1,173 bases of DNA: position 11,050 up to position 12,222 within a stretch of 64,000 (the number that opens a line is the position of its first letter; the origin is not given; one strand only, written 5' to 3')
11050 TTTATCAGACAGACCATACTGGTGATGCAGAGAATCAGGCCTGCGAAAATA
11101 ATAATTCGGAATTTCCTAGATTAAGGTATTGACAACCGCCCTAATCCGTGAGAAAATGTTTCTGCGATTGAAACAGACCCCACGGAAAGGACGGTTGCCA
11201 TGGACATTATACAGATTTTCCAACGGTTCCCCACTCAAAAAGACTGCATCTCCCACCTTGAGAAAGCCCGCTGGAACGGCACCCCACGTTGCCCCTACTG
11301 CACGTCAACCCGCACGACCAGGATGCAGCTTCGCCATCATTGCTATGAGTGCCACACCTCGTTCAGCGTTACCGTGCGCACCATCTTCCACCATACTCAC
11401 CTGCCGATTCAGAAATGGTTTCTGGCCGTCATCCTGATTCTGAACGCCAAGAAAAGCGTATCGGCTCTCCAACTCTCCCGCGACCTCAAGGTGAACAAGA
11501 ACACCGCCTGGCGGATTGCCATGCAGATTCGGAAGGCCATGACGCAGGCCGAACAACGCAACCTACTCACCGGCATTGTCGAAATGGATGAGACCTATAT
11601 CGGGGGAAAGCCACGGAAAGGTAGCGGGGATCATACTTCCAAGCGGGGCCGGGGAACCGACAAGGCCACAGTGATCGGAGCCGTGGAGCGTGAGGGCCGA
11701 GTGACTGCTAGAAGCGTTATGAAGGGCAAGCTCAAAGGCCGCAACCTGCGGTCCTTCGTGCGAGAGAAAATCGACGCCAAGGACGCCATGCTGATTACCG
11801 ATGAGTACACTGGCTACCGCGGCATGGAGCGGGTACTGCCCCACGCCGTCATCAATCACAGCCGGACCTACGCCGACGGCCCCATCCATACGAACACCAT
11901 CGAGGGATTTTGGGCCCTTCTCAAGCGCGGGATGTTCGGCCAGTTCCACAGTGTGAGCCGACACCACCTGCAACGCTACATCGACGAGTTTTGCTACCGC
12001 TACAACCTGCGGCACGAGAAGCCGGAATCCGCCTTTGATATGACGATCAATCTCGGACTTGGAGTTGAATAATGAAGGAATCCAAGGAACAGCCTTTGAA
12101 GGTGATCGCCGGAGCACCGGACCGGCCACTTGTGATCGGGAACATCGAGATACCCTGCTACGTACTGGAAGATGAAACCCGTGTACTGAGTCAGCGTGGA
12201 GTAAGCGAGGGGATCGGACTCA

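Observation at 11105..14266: IS1595-family element whose inverted repeats enclose a coupled transposase / P63C / methyltransferase-HNH operon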

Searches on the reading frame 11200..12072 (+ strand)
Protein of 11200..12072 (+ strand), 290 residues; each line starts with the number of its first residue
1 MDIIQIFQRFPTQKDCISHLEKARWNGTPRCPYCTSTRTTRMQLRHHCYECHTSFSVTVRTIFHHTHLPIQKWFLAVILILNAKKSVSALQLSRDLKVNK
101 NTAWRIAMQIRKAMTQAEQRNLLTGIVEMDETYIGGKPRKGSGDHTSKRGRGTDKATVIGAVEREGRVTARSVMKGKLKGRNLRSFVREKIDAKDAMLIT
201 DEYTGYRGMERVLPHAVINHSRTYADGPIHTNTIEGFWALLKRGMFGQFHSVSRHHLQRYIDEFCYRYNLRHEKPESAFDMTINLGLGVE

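Call 5: search_protein_families(library=pfam, proteins=[window:11200-12072:+], max_evalue=0.01)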
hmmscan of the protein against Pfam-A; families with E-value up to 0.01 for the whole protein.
window:11200-12072:+ (290 aa): 2 families
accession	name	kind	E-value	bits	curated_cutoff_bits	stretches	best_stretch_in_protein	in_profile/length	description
PF12762.13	DDE_Tnp_IS1595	-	6.2e-36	124.1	27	1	123-269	2-153/153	ISXO2-like transposase domain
PF12760.12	Zn_ribbon_IS1595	-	4.6e-08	33.3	25.4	1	11-53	1-45/46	Transposase zinc-ribbon domain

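Call 9: find_encoding_contigs(protein=window:11200-12072:+, flank=6000, max_places=10)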
Protein window:11200-12072:+ (290 aa): no gene with exactly this product is on record in the collection.

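Call 12: find_related_loci(query=window:11200-12072:+, collection=genome_contigs, flank=6000)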
Query window:11200-12072:+ (290 aa) in genome_contigs; peptide patterns used: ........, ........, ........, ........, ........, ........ (x = any residue, [..] = any of these).
599 stretches matched a pattern (row limit reached: there are more); 549 encode a relative of the query (tblastn E <= 1e-3); the best 80 are kept; 80 distinct loci.
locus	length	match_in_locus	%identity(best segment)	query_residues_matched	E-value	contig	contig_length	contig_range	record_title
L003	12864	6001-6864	75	1-289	2e-147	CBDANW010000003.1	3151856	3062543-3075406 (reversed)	MAG: Candidatus Marinacidobacterales bacterium isolate 58ad810b-317c-4b5b-8bc8-0cee20f92245 genome assembly, contig: con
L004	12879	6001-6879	73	1-289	4e-147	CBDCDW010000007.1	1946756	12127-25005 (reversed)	MAG: uncultured Candidatus Binatia bacterium isolate 9a2c71a9-8664-4bc0-91de-9535c4cbd7a1 genome assembly, contig: conti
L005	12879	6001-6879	73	1-289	5e-147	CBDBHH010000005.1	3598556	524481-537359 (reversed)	MAG: Alphaproteobacteria bacterium isolate bcc394d7-c654-44df-b0f3-7ba1a8824e42 genome assembly, contig: contig_5, whole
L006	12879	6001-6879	73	1-289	5e-147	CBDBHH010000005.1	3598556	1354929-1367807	MAG: Alphaproteobacteria bacterium isolate bcc394d7-c654-44df-b0f3-7ba1a8824e42 genome assembly, contig: contig_5, whole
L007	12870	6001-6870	72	1-290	1e-146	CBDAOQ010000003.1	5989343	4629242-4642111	MAG: Candidatus Versatilivorator sp. isolate 6a61018a-c988-4e23-9d40-021d3d713c5d genome assembly, contig: contig_3, who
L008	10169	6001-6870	72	1-290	6e-146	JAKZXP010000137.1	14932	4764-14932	MAG: Terriglobia bacterium isolate Langseth_Bin_00166 Langseth_Bin_00166_000000000137, whole genome shotgun sequence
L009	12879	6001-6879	73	1-289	2e-145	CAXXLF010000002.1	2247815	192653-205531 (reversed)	MAG: Candidatus Binatia bacterium isolate 50cad74d-8dc2-4fe2-a9fc-fc20900c681e genome assembly, contig: contig_2, whole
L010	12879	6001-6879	71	1-289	4e-145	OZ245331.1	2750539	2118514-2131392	MAG: Gammaproteobacteria bacterium isolate 55bb2312-d124-4e01-a00d-4f00c345639a genome assembly, chromosome: 1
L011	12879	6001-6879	72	1-289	1e-143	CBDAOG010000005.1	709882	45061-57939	MAG: Dehalococcoidia bacterium isolate 0aa05121-dee9-464a-b52f-06bcf9350706 genome assembly, contig: contig_5, whole gen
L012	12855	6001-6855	72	1-287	2e-142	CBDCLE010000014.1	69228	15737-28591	MAG: Terriglobia bacterium isolate 4c85af2f-3a71-4539-98d5-20a60bcb3ada genome assembly, contig: contig_14, whole genome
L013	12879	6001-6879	69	1-289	2e-140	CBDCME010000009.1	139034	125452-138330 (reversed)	MAG: Alphaproteobacteria bacterium isolate 1e3c690f-da49-40e6-bfa5-a0f7ba628e7d genome assembly, contig: contig_9, whole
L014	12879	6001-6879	69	1-289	2e-140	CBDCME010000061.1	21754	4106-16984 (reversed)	MAG: Alphaproteobacteria bacterium isolate 1e3c690f-da49-40e6-bfa5-a0f7ba628e7d genome assembly, contig: contig_61, whol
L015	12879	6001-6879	70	1-289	3e-140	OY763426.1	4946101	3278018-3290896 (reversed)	MAG: Candidatus Binatia bacterium isolate bff738c7-9683-4f94-b287-c2cb1e0b670a genome assembly, chromosome: 1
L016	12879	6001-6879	68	1-289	4e-138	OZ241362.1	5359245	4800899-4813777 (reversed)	MAG: Candidatus Latescibacterota bacterium isolate 7df831f4-54e1-479f-8521-a5e6456f6651 genome assembly, chromosome: 1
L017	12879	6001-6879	70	1-289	2e-137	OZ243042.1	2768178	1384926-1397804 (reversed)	MAG: Candidatus Poriferihabitaceae bacterium isolate 49d6dd85-0fda-43e6-b460-8c6e23e76669 genome assembly, chromosome: 1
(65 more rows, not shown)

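Call 28: search_protein_families(library=phrogs, proteins=[window:11200-12072:+], max_evalue=0.001)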
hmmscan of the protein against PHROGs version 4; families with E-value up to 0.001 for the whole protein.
window:11200-12072:+ (290 aa): 3 families
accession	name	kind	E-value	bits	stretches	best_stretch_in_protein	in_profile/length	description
phrog_25593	-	unknown function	2.2e-41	143.2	1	9-282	20-316/344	-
phrog_9697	-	unknown function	8e-18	65.7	1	87-228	23-158/164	-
phrog_13752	-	unknown function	8.2e-11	43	1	155-271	3-116/131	-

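Call 29: search_protein_families(library=ncbifam, proteins=[window:11200-12072:+], max_evalue=0.001)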
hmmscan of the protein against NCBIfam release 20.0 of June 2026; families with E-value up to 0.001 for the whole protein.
window:11200-12072:+ (290 aa): 3 families
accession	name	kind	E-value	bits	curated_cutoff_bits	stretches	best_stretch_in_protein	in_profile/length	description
NF033547.1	transpos_IS1595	equivalog_domain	2.3e-62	210.7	75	1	65-271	1-215/215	IS1595 family transposase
NF048019.1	IS256_Zn_var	equivalog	0.00037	19.9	150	0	43-135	17-98/304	IS256 family transposase, variant Zn-binding type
NF033577.2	transpos_IS481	equivalog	0.00042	19.9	224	1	122-275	127-271/284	IS481 family transposase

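Call 37: search_protein_families(library=padloc, proteins=[window:11200-12072:+], max_evalue=0.01)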
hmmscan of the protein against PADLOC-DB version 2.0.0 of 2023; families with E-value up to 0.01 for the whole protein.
window:11200-12072:+ (290 aa): 0 families

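Call 58: search_dna_similar(query=window:11200-12072:+, collection=plasmids, mode=protein, max_rows=40)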
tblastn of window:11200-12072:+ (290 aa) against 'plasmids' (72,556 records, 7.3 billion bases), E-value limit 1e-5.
Records with a match: 464; places in all: 651; records where one place covers at least 80% of the query: 346.
Best place of each record, by identity: <60% 464.
By first word of the organism name: Sinorhizobium 46; Pseudosulfitobacter 30; Ralstonia 29; Acinetobacter 29; Aeromonas 18; Xanthomonas 18; Rhizobium 14; Mesorhizobium 13; Agrobacterium 9; Haloarcula 9; and 115 more.
By predicted mobility (MOB-suite, as given by PLSDB): non-mobilizable 248; conjugative 129; mobilizable 87.
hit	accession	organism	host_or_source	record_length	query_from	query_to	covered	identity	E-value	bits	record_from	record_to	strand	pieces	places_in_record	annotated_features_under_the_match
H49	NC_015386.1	Treponema succinifaciens DSM 2489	colon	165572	1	287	99%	39.1%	1e-56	203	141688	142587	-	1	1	IS1595 family transposase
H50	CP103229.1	Bacteroides faecis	Homo sapiens,cell culture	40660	3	283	97%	39.0%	2e-59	211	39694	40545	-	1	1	IS1595 family transposase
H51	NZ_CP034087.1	Methylocystis rosea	cell culture,groundwater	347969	3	275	94%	39.1%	4e-53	193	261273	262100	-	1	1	IS1595 family transposase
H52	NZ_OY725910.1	Bacteroides finegoldii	-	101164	3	271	93%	39.3%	2e-57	205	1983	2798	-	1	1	none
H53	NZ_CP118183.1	Entomospira culicis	Culex pipiens,cell culture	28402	2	288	99%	36.8%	1e-53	194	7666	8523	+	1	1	IS1595 family transposase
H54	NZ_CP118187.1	Entomospira culicis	Culex pipiens,cell culture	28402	2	288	99%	36.8%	1e-53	194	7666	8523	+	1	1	IS1595 family transposase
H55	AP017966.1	Candidatus Megaera polyxenophila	-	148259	1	271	93%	38.3%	2e-56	202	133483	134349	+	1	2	transposase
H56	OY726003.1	Phocaeicola massiliensis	-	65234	3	270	92%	36.6%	1e-48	180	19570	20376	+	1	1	record has no annotation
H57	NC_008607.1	Pelobacter propionicus DSM 2379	-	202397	1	276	95%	35.3%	1e-46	174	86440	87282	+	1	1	IS1595-like element ISPepr2 family transposase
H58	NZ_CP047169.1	Ponticoccus alexandrii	surface sea water,shallow sea, symbosis ...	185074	6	277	94%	35.1%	6e-44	166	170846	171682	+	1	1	IS1595 family transposase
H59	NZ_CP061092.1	Roseomonas marmotae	Marmota himalayana,pure culture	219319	20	271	87%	37.4%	2e-38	150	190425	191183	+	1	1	IS1595 family transposase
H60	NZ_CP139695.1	Limimaricola variabilis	Bacterial Culture,hydrothermal vent ...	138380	3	290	99%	32.4%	3e-41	158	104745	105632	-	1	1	IS1595 family transposase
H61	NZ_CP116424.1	Sulfitobacter faviae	Hexacorallia,culture,Cold water coral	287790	2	290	100%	31.7%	4e-39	152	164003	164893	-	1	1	none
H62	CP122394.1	Geminicoccaceae bacterium SCSIO 64248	Montipora informis (coral)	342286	1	284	98%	32.1%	4e-32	132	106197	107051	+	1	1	IS1595 family transposase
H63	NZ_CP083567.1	Sulfitobacter sp. W027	-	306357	2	271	93%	33.6%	8e-33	134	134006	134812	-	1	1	IS1595 family transposase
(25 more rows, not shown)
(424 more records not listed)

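Call 87: find_homologous_proteins(query=window:11200-12072:+, max_evalue=1e-10)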
Query window:11200-12072:+ (290 aa): 6895 proteins with E <= 1e-10 among 7462 candidates; the best 120 are listed.
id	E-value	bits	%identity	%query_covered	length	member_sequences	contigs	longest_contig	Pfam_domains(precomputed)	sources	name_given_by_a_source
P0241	1.7e-197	672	100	100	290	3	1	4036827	PF12760.13,PF12762.14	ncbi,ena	-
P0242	8.0e-179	611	92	100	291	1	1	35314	PF12760.13,PF12762.14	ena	-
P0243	4.4e-177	605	91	100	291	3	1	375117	PF12760.13,PF12762.14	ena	-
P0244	6.5e-174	595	89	100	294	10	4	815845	PF12760.13,PF12762.14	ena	-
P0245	3.3e-170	583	88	100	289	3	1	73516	PF12760.13,PF12762.14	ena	-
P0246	3.8e-152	524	78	100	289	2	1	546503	PF12760.13,PF12762.14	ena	-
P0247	7.0e-151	519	78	100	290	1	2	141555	PF12760.13,PF12762.14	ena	-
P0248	8.4e-150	516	76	100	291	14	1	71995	PF12760.13,PF12762.14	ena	-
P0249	2.5e-148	511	75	100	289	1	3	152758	PF12760.13,PF12762.14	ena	-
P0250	6.5e-148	510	75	100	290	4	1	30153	PF12760.13,PF12762.14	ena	-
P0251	1.2e-147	509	77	100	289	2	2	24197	PF12760.13,PF12762.14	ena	-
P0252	2.7e-147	508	76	100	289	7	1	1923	PF12760.13,PF12762.14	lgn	-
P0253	3.8e-147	507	75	100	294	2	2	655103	PF12760.13,PF12762.14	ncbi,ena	-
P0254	4.9e-147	507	75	100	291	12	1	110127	PF12760.13,PF12762.14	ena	-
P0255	5.7e-147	507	74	100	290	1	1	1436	PF12760.13,PF12762.14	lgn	-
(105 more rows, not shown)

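Call 88: find_encoding_contigs(protein=P0243, flank=5000, max_places=3)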
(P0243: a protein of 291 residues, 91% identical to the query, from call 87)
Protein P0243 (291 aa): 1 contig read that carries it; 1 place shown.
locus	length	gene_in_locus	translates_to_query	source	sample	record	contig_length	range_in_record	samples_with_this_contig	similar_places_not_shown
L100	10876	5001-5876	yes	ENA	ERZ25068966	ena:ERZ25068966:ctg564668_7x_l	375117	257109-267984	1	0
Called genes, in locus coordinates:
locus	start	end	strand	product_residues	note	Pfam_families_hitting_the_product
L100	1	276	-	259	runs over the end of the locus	PF00106:adh_short, PF08659:KR, PF23441:SDR (weak), PF13561:adh_short_C2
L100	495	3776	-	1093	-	PF13620:CarboxypepD_reg, PF13715:CarbopepD_reg_2 (weak), PF17210:SdrD_B (faint), PF25183:OMP_b-brl_4, PF00593:TonB_dep_Rec_b-barrel (weak)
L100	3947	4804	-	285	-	PF03400:DDE_Tnp_IS1 (faint)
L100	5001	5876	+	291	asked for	PF12760:Zn_ribbon_IS1595, PF12762:DDE_Tnp_IS1595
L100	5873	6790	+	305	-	PF10546:P63C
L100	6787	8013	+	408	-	PF01555:N6_N4_Mtase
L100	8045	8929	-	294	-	-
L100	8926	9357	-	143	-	PF22014:DUF6932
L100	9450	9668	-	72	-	-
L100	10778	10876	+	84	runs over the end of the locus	-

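Call 89: find_encoding_contigs(protein=P0244, flank=5000, max_places=5)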
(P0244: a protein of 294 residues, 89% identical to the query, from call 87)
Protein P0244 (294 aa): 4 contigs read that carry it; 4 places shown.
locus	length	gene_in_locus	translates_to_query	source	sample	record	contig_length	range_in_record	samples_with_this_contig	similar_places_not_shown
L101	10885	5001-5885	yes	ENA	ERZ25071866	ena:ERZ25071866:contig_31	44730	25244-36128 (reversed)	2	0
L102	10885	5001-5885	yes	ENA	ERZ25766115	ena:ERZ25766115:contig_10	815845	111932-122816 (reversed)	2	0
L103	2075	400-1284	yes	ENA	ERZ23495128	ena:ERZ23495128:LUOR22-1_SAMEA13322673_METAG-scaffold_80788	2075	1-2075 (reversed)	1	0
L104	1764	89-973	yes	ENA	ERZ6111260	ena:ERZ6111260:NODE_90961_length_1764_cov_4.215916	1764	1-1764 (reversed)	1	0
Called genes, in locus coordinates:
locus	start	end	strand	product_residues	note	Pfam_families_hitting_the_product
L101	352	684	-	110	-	PF00717:Peptidase_S24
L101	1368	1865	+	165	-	PF07352:Phage_Mu_Gam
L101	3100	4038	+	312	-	PF12760:Zn_ribbon_IS1595 (weak), PF12762:DDE_Tnp_IS1595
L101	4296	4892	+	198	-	-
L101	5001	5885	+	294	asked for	PF12760:Zn_ribbon_IS1595 (weak), PF12762:DDE_Tnp_IS1595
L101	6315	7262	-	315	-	PF13276:HTH_21, PF00665:rve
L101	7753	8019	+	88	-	-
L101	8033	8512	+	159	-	-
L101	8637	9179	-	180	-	PF11138:DUF2911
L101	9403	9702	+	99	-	-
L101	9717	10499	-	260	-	PF01746:tRNA_m1G_MT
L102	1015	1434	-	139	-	PF12762:DDE_Tnp_IS1595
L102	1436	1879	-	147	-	PF12760:Zn_ribbon_IS1595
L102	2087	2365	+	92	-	PF01527:HTH_Tnp_1, PF13384:HTH_23 (weak), PF13551:HTH_29 (weak), PF13518:HTH_28 (faint)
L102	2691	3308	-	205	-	PF13276:HTH_21, PF00665:rve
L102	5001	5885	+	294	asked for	PF12760:Zn_ribbon_IS1595 (weak), PF12762:DDE_Tnp_IS1595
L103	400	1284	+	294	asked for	PF12760:Zn_ribbon_IS1595 (weak), PF12762:DDE_Tnp_IS1595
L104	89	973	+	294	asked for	PF12760:Zn_ribbon_IS1595 (weak), PF12762:DDE_Tnp_IS1595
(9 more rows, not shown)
